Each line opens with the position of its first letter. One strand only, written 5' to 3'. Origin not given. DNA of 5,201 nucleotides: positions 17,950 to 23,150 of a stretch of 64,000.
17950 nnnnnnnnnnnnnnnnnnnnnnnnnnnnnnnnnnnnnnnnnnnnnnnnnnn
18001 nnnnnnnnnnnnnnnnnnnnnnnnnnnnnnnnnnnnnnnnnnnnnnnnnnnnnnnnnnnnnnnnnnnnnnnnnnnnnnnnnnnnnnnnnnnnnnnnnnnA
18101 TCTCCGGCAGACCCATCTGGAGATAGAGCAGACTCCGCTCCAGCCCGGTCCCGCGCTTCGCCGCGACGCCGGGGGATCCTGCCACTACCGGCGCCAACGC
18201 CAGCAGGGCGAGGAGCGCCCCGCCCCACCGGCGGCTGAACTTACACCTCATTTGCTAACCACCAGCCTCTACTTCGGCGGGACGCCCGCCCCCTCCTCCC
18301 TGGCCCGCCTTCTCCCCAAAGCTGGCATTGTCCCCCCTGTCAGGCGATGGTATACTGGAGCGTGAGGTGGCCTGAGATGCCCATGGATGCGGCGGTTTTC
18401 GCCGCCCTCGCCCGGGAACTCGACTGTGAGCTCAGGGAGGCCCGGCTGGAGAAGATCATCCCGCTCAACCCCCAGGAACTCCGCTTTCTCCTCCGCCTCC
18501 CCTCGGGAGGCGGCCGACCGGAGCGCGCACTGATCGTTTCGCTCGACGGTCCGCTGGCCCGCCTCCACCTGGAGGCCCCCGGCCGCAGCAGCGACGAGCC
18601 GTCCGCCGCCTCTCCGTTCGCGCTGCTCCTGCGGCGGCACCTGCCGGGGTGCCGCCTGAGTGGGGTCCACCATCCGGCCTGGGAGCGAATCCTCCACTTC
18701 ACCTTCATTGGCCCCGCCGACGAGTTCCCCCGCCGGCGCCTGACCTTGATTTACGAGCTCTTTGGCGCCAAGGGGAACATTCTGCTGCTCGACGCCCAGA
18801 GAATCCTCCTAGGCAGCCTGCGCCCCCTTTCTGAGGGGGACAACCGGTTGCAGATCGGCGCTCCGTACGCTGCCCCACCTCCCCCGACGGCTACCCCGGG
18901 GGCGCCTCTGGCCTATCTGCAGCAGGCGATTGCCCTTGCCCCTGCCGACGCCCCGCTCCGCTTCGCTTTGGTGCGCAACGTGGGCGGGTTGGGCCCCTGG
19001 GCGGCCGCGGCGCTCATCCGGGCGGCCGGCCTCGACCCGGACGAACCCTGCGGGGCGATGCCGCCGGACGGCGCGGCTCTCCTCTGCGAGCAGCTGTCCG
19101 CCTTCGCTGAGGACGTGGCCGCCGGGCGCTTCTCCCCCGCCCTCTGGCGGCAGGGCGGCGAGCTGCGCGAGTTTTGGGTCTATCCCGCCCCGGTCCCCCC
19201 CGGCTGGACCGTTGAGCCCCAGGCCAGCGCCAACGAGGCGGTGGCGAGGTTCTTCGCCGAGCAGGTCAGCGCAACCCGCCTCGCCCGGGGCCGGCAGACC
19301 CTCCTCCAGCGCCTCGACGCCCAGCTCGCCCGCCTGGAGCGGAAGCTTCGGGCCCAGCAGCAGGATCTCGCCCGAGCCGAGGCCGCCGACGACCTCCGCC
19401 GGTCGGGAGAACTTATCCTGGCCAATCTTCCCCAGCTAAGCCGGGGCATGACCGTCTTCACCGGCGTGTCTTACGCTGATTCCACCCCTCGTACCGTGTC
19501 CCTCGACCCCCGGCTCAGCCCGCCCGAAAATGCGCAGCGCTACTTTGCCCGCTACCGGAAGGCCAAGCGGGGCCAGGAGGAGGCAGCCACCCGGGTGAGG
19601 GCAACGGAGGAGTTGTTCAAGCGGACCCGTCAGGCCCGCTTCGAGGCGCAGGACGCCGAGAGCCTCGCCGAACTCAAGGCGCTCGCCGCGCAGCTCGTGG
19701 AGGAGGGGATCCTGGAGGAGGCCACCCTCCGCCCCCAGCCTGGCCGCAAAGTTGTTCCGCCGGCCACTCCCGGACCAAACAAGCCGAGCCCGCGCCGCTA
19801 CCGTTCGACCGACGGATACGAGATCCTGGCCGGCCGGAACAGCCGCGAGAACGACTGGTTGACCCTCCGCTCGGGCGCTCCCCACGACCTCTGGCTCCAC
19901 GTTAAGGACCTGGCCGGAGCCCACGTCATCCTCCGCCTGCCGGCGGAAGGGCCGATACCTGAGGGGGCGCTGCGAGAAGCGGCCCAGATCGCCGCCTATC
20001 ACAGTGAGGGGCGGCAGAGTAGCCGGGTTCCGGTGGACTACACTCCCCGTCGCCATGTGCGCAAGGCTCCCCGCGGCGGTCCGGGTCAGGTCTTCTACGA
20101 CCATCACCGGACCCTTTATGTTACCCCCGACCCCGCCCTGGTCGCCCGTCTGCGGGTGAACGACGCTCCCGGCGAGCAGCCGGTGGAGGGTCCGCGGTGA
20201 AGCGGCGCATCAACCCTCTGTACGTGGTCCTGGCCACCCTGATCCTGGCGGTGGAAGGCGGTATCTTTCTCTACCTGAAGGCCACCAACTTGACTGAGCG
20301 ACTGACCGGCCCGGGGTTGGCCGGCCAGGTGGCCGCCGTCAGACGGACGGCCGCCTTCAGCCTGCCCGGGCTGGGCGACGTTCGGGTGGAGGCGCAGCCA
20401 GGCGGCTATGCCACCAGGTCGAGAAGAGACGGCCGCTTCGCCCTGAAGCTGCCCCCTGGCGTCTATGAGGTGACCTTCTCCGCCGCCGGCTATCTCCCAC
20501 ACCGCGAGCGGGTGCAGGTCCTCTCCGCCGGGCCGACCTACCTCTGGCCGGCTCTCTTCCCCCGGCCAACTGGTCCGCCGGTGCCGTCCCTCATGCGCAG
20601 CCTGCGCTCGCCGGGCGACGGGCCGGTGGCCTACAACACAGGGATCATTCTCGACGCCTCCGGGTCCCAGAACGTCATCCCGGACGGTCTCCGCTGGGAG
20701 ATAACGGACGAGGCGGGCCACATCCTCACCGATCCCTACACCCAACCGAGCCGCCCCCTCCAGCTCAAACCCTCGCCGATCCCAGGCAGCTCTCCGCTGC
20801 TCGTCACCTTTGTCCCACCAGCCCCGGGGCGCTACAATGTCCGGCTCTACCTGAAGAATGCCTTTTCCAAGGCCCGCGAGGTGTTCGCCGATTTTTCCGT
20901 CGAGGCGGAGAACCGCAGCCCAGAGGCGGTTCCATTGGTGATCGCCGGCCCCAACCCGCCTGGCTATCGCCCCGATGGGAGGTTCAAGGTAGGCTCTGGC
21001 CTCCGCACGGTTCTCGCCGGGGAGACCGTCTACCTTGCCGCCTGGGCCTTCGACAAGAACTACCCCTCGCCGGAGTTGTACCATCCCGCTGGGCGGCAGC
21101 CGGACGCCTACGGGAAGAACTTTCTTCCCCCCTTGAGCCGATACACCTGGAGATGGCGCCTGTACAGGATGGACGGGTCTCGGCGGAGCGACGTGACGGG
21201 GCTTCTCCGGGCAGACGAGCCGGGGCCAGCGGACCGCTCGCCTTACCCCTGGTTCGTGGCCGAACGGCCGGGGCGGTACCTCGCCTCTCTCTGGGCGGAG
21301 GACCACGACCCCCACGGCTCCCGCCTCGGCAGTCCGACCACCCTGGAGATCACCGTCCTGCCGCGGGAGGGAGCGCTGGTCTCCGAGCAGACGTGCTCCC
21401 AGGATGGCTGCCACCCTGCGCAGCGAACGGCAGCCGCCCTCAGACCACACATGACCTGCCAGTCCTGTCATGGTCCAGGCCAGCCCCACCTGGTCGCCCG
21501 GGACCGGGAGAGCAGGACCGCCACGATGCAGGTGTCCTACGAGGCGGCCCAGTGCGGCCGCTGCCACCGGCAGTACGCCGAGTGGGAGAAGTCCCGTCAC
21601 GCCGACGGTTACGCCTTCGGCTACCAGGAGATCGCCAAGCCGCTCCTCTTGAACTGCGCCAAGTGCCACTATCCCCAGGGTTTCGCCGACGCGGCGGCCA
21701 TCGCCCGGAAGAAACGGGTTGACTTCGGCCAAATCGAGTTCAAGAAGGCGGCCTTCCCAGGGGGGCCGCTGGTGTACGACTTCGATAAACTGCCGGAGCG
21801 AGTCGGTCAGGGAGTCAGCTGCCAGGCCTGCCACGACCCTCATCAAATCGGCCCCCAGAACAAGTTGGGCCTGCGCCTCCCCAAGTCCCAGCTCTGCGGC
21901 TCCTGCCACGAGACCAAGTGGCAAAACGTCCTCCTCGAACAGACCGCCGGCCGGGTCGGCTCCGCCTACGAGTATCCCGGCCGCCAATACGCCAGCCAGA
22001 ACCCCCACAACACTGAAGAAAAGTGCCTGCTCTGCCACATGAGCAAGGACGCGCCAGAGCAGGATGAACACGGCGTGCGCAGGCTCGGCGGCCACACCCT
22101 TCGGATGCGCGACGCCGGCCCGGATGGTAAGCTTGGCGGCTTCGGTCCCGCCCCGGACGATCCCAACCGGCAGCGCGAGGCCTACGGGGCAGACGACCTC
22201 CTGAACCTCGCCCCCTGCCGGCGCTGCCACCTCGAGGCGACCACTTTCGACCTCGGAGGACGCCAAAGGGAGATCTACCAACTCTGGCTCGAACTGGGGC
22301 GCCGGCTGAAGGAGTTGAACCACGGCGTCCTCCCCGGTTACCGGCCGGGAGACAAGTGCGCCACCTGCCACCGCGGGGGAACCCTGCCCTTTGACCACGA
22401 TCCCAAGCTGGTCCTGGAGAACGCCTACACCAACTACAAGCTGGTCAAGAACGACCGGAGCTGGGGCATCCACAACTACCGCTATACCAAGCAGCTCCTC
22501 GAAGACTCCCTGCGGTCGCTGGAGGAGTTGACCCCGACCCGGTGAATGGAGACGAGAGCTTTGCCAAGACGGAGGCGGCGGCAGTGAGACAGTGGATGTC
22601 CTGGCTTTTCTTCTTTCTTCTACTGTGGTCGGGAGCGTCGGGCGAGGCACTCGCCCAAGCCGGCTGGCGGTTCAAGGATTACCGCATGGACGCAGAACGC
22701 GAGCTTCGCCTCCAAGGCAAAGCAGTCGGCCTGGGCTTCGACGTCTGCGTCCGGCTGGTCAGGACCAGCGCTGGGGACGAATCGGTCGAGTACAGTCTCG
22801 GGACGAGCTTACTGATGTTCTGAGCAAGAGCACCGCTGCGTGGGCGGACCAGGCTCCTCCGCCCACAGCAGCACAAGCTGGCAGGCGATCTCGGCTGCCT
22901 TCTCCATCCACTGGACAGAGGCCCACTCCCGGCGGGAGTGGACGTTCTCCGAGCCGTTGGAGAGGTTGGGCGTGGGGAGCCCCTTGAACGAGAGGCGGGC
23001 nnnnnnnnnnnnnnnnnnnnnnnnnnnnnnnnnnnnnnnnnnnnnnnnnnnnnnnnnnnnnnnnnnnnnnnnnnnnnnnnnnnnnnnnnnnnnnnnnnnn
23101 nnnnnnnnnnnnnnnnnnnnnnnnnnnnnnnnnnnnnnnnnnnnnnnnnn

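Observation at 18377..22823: Three plus-strand genes apparently linked by two GTGA start/stop overlaps: rqcH, multihaem cytochrome, small signal-peptide ORF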

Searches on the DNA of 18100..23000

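Call 42: search_rna_families(source=window, start=18100, end=23000, threshold=evalue, max_evalue=1)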
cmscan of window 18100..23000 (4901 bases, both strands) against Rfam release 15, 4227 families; matches with E-value up to 1: 0.
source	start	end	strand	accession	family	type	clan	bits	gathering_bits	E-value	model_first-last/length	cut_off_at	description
